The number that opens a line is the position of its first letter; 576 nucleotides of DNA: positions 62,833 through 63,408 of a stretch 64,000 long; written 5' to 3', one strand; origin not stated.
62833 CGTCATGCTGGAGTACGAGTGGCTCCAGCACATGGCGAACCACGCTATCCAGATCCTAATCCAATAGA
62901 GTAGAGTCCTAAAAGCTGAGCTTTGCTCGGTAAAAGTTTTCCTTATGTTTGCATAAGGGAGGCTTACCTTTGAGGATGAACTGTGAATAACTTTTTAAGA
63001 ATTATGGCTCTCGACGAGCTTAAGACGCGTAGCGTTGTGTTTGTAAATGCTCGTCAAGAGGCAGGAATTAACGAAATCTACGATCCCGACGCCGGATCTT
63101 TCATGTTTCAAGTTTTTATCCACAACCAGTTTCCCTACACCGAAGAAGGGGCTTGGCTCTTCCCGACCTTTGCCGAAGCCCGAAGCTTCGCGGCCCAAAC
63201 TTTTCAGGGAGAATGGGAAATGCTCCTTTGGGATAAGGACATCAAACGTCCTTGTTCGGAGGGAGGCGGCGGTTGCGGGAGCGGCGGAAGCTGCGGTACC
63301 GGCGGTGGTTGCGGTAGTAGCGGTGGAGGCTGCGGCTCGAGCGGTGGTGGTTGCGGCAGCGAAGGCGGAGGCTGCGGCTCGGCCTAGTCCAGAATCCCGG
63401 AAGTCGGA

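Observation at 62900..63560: AT-rich islet with an ORF ending in a (GGGCGS)n Cys/Gly/Ser repeat: possible RiPP/LAP-type precursor or metal-binding peptide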

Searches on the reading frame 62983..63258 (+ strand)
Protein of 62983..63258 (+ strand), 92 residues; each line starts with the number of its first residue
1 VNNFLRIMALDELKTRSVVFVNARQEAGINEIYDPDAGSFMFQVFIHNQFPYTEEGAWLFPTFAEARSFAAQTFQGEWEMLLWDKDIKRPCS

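Call 25: find_related_loci(query=A2, collection=genome_contigs, flank=10000)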
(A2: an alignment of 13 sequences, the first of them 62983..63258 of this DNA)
Query A2 (92 aa) in genome_contigs; peptide patterns used: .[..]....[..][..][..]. (x = any residue, [..] = any of these).
26 stretches matched a pattern; 14 encode a relative of the query (tblastn E <= 1e-3); 14 distinct loci.
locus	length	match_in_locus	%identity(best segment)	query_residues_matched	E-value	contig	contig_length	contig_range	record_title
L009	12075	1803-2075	55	1-91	2e-32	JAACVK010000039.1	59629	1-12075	MAG: bacterium isolate CG_2015-01t_44_12 CG_2015-01t_curated_scaffold_177, whole genome shotgun sequence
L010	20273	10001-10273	52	1-91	4e-32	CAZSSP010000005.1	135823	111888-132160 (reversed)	MAG TPA_asm: uncultured Bacteriovoracaceae bacterium isolate SRP278252_co1_810 genome assembly, contig: NODE_111_length_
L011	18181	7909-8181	52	1-91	4e-32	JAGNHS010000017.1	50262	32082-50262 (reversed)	MAG: Proteobacteria bacterium isolate Gw_Eff_bin_446 Gw_Eff_1050_length_50262_cov_6.918640, whole genome shotgun sequenc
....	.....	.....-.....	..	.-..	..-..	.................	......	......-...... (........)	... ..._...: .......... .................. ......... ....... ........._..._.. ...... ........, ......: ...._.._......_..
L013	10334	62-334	53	1-91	5e-30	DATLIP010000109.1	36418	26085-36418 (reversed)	MAG TPA_asm: Bdellovibrionota bacterium isolate SMAG_U13672 k141_2904745, whole genome shotgun sequence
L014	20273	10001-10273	53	1-91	1e-28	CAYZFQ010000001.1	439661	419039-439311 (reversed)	MAG TPA_asm: uncultured Bacteriovoracaceae bacterium isolate SRP296810_co1_92 genome assembly, contig: NODE_5_length_439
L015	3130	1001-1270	56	1-91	1e-28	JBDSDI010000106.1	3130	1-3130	MAG: Bdellovibrionota bacterium isolate cluster1_bin.178 k127_5298480, whole genome shotgun sequence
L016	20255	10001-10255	55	6-91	2e-27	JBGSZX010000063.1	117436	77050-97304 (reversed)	MAG: Bdellovibrionota bacterium isolate JTS-AC59 k141_4400488, whole genome shotgun sequence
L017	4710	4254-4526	48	1-92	9e-26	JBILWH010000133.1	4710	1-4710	MAG: Bdellovibrionota bacterium isolate ME2018-09-14_3300042561_group8_bin178 Rohwer_bin1158_scaffold_29612_c1, whole ge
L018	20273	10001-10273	47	1-92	6e-25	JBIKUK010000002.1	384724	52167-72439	MAG: Bdellovibrionota bacterium isolate ME2015-08-11_3300044626_group6_bin38 Rohwer_bin1157_scaffold_1_c2, whole genome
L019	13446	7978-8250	46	1-92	1e-24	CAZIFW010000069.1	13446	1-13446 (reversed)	MAG TPA_asm: uncultured Bacteriovoracaceae bacterium isolate SRP199154_co2_64 genome assembly, contig: NODE_3018_length_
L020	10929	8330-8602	46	1-92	4e-24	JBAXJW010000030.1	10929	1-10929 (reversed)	MAG: bacterium isolate ELA385 MAG385_30, whole genome shotgun sequence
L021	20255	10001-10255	47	7-92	3e-23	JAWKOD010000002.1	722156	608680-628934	MAG: Bdellovibrionota bacterium isolate ABC2.20 ABC2.20.fa-2, whole genome shotgun sequence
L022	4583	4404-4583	45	1-60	2e-12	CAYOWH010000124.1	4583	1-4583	MAG TPA_asm: uncultured Bacteriovoracaceae bacterium isolate SRP193358_co1_710 genome assembly, contig: NODE_61235_lengt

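Call 29: search_protein_representatives(alignment_id=A2)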
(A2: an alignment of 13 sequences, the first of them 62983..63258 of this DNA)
Query: 13 sequences, 91 profile positions. Proteins with E-value up to 0.001 (for the whole library): 10; up to 1e-10: 10; up to 1e-30: 5. The best 10 are listed.
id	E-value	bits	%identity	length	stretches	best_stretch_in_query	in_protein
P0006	3.4e-39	149.3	-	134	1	1-91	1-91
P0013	1.4e-37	144.1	-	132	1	1-91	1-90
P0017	1.8e-35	137.4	-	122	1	1-91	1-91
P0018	1.3e-34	134.7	-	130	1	1-91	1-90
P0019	1.3e-33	131.4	-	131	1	1-91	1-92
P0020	3.7e-29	117.2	-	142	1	4-91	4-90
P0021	3.9e-29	117.1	-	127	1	1-91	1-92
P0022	5.8e-21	90.9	-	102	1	1-91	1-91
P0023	3.9e-15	72.2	-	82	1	4-61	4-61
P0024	1.3e-13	67.4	-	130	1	1-53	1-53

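Call 45: find_related_loci(query=A2, collection=metagenome_contigs, flank=10000)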
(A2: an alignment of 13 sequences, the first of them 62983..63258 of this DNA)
Query A2 (92 aa) in metagenome_contigs; peptide patterns used: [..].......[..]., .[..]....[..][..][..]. (x = any residue, [..] = any of these).
176 stretches matched a pattern; 23 encode a relative of the query (tblastn E <= 1e-3); 23 distinct loci.
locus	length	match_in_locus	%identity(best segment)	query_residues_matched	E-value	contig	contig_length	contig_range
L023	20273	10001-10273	62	1-91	5e-36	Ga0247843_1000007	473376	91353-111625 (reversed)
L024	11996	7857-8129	62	1-91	5e-36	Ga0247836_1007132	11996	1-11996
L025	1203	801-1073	58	1-91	9e-36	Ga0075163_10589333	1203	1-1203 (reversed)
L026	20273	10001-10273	58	1-91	4e-33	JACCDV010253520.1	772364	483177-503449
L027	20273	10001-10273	55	1-91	2e-32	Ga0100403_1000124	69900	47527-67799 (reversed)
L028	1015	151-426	53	1-92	6e-33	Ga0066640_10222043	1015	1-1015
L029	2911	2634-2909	58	1-92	7e-32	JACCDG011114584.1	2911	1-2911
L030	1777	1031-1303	52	1-91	5e-31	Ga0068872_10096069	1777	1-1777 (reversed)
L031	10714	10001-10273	53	1-91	4e-30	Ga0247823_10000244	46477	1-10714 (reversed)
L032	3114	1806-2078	52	1-91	7e-30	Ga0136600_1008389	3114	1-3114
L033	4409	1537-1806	56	1-91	3e-29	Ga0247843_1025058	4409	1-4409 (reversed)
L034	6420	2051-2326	51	1-91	2e-28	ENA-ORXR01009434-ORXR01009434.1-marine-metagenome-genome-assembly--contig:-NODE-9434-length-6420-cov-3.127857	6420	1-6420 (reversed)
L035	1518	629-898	54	1-91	1e-28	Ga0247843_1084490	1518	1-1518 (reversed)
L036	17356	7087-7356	54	1-91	3e-28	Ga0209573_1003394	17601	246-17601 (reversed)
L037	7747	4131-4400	53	1-91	6e-28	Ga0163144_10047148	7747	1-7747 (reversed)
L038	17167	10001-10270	51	1-91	9e-27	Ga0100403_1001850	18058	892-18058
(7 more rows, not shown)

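Call 52: search_protein_families(library=pfam, proteins=[L014:4347-5021:+, L021:5042-5626:+, L009:5595-7220:+, L023:11360-11797:+, L036:12375-13256:+, L023:4032-4667:+, L038:12024-13232:+, L018:10437-11012:+, L018:11020-12861:-, L023:10529-11296:-], max_evalue=0.001)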
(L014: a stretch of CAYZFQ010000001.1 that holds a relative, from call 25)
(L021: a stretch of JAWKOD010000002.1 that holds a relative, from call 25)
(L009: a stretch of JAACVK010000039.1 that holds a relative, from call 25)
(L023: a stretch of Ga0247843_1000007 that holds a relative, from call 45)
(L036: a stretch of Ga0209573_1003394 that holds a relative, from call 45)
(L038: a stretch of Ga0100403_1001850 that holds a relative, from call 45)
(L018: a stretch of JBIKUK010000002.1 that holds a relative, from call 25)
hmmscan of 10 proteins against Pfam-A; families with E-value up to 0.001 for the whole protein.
L014:4347-5021:+ (225 aa): 0 families

L021:5042-5626:+ (195 aa): 0 families

L009:5595-7220:+ (542 aa): 5 families
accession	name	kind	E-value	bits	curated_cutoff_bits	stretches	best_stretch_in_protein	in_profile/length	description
PF00158.32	Sigma54_activat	-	6.5e-65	218.4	20.2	1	232-396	2-166/168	Sigma-54 interaction domain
PF14532.12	Sigma54_activ_2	-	9e-21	75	25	1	235-402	4-138/138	Sigma-54 interaction domain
PF00072.30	Response_reg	-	1.4e-17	64.3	30.2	1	99-200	1-102/111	Response regulator receiver domain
PF25601.1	AAA_lid_14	-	7.6e-17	61.4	27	1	403-479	1-77/87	AAA+ ATPase lid domain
PF07728.20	AAA_5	-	0.00081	19.8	22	0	254-372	1-122/139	AAA domain (dynein-related subfamily)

L023:11360-11797:+ (146 aa): 0 families

L036:12375-13256:+ (294 aa): 0 families

L023:4032-4667:+ (212 aa): 2 families
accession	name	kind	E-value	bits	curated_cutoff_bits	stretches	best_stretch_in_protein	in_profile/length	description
PF00578.27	AhpC-TSA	-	2.4e-11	44.1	26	1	25-163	2-123/124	AhpC/TSA family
PF08534.16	Redoxin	-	1.8e-10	41.2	26.6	1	28-170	6-137/148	Redoxin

L038:12024-13232:+ (403 aa): 1 family
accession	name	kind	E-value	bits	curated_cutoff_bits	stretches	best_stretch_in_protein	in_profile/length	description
PF00152.25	tRNA-synt_2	-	1.4e-42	146.3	25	1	73-401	17-304/308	tRNA synthetases class II (D, K and N)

L018:10437-11012:+ (192 aa): 1 family
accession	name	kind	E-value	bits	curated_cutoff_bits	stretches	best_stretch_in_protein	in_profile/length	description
PF03734.19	YkuD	-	3.7e-05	24.8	23.4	1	71-158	29-138/146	L,D-transpeptidase catalytic domain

L018:11020-12861:- (614 aa): 2 families
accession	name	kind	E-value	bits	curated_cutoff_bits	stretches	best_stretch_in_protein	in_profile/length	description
PF13520.12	AA_permease_2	-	1.5e-35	123.4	27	1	30-448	4-426/427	Amino acid permease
PF00324.27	AA_permease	-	1.5e-09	37.5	24.6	1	57-427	21-408/470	Amino acid permease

L023:10529-11296:- (256 aa): 1 family
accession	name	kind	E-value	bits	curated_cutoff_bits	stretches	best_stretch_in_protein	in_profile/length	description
PF22769.1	DCD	-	4.4e-38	131.2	27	1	84-225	1-152/153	dCTP deaminase-like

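Call 82: search_solved_structures(query=A2, max_evalue=1)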
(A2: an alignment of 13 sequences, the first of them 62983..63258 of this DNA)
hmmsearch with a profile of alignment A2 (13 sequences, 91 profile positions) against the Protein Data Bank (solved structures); distinct sequences matched with E-value up to 1: 2.
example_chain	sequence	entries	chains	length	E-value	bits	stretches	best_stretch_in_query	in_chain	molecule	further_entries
1yht_A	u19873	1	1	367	0.69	13.7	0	61-88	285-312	DspB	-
8bhx_A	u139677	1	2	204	0.89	13.3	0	59-87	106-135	Superoxide dismutase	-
